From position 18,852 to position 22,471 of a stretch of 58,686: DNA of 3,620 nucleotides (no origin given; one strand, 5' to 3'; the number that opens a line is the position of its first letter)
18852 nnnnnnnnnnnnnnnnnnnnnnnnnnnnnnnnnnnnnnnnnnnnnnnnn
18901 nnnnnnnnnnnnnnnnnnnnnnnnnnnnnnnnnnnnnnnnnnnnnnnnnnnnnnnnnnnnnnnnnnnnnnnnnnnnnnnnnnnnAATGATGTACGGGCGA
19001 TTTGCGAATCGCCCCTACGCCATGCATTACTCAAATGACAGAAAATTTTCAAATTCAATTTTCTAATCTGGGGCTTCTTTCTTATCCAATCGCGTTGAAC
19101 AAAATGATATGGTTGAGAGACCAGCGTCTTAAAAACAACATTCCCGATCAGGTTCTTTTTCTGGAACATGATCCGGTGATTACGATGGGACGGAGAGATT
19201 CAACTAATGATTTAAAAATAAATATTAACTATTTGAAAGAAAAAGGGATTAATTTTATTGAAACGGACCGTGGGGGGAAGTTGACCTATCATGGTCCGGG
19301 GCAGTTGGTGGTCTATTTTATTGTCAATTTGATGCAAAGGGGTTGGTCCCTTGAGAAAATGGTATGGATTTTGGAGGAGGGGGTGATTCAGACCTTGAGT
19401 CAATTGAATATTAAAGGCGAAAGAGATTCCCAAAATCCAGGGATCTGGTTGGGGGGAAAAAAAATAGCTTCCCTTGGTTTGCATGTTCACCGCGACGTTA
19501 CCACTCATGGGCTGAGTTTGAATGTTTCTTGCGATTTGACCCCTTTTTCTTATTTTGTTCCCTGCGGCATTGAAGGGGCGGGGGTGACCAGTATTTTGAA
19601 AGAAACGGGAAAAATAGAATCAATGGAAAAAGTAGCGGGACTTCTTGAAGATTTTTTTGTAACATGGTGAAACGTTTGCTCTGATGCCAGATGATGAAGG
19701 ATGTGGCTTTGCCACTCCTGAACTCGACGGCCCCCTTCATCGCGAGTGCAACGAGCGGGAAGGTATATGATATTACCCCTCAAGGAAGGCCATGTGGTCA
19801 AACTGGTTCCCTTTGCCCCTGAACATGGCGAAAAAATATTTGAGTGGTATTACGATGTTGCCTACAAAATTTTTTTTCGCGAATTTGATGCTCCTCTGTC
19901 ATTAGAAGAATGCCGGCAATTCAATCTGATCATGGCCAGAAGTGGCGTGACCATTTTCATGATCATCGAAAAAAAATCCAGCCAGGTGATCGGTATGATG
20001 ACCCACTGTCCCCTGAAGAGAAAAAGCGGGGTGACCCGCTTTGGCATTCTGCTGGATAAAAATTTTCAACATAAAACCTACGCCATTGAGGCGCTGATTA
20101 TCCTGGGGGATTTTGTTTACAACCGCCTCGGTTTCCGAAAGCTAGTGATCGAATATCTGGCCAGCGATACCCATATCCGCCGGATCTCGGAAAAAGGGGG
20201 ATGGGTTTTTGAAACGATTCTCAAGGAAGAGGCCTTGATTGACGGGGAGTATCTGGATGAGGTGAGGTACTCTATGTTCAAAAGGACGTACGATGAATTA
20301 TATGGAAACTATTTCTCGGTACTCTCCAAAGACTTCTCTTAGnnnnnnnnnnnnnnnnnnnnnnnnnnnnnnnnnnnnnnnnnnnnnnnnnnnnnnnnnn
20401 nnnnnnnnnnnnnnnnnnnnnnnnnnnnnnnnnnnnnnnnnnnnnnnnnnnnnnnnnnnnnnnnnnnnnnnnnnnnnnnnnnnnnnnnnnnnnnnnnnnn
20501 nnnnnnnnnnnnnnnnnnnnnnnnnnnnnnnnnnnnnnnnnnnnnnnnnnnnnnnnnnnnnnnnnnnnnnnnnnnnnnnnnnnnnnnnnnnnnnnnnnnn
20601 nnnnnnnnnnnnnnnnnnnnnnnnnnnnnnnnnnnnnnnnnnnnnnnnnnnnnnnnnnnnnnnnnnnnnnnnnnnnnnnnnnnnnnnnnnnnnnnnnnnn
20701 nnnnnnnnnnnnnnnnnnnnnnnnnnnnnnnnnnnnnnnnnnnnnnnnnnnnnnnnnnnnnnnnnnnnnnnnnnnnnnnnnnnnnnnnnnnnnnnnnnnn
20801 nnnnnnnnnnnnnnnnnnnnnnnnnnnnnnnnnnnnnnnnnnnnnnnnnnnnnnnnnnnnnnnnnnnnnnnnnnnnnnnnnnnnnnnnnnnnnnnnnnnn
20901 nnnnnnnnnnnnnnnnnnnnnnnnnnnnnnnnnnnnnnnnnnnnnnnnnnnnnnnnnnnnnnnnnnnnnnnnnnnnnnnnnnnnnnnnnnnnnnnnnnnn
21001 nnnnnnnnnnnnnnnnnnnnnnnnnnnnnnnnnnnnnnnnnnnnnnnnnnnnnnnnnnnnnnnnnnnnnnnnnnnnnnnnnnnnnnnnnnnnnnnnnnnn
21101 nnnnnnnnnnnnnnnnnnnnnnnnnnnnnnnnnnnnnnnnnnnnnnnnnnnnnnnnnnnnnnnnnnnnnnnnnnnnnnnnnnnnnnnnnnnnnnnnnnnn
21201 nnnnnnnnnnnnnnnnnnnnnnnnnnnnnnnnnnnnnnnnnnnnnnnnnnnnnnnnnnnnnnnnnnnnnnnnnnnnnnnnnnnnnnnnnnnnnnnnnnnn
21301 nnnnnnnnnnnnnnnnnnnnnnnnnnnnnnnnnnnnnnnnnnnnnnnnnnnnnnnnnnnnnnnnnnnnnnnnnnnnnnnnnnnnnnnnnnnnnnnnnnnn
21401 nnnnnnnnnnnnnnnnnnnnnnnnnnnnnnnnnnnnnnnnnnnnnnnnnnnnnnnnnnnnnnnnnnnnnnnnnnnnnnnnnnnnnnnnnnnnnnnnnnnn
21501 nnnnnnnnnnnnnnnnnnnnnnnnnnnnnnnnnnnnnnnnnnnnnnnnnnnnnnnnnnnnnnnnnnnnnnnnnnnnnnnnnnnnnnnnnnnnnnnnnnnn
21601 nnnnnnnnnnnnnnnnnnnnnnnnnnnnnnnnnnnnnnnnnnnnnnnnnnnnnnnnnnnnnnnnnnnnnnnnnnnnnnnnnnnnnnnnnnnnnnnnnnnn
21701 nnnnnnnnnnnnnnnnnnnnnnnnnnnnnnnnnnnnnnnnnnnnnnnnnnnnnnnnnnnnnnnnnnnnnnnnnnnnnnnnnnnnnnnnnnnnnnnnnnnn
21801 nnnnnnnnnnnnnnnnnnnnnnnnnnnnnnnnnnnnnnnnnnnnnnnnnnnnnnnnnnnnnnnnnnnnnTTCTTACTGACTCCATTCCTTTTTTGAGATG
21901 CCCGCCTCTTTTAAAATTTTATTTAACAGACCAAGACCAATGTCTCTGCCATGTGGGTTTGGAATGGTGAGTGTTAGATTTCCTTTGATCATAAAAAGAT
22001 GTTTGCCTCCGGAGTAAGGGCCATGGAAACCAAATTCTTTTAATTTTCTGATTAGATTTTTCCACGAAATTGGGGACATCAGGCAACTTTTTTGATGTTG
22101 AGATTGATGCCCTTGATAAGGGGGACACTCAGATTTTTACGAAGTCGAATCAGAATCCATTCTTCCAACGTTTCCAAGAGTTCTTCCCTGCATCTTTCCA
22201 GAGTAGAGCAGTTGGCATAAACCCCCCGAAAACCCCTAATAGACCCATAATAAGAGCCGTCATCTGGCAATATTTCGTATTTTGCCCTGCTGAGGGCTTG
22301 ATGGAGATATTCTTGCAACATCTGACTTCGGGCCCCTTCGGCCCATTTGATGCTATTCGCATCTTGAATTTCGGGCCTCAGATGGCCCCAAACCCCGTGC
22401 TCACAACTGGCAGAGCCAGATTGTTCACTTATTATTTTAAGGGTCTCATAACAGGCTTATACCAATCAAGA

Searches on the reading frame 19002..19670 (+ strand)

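Call 15: search_protein_families(library=pfam, proteins=[window:19002-19670:+])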
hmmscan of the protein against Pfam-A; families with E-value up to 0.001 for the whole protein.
window:19002-19670:+ (222 aa): 2 families
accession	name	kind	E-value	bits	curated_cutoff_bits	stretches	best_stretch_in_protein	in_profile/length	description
PF21948.1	LplA-B_cat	-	2e-43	149.1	27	1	35-217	9-197/200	Lipoyl protein ligase A/B catalytic domain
PF03099.24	BPL_LplA_LipB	-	1.1e-05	25.8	21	1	67-178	7-133/133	Biotin/lipoate A/B protein ligase family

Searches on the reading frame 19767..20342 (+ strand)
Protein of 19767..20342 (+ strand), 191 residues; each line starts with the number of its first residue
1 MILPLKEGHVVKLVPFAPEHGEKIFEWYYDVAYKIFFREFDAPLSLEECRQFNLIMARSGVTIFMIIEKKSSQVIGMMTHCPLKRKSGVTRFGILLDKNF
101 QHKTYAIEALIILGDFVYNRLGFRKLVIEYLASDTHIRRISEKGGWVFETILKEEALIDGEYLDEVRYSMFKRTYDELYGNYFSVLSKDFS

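Call 15: search_protein_families(library=pfam, proteins=[window:19767-20342:+])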
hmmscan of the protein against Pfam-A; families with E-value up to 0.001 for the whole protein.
window:19767-20342:+ (191 aa): 1 family
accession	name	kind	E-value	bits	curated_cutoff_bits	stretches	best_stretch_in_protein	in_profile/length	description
PF13302.13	Acetyltransf_3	-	4.8e-11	43.9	25.4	1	12-145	3-136/138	Acetyltransferase (GNAT) domain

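Call 79: find_encoding_contigs(protein=window:19767-20342:+, flank=3000, max_places=10)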
Protein window:19767-20342:+ (191 aa): 1 contig read that carries it; 1 place shown.
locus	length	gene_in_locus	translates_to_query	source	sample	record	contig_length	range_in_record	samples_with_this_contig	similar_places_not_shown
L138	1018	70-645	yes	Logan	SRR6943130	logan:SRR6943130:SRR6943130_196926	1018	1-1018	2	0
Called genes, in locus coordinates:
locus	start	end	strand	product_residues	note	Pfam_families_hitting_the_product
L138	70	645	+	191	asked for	PF13302:Acetyltransf_3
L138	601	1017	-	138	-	?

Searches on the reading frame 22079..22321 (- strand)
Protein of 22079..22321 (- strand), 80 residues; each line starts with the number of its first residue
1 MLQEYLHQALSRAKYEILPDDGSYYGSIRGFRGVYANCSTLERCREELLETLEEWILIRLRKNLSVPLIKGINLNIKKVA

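Call 45: search_protein_families(library=pfam, proteins=[window:22079-22321:-], max_evalue=0.00001)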
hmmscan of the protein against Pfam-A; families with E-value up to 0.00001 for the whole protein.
window:22079-22321:- (80 aa): 1 family
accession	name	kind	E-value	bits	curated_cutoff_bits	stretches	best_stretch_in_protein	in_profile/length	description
PF21748.3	UPF0150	-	3.4e-27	94.6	27.3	1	4-67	1-64/64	UPF0150-like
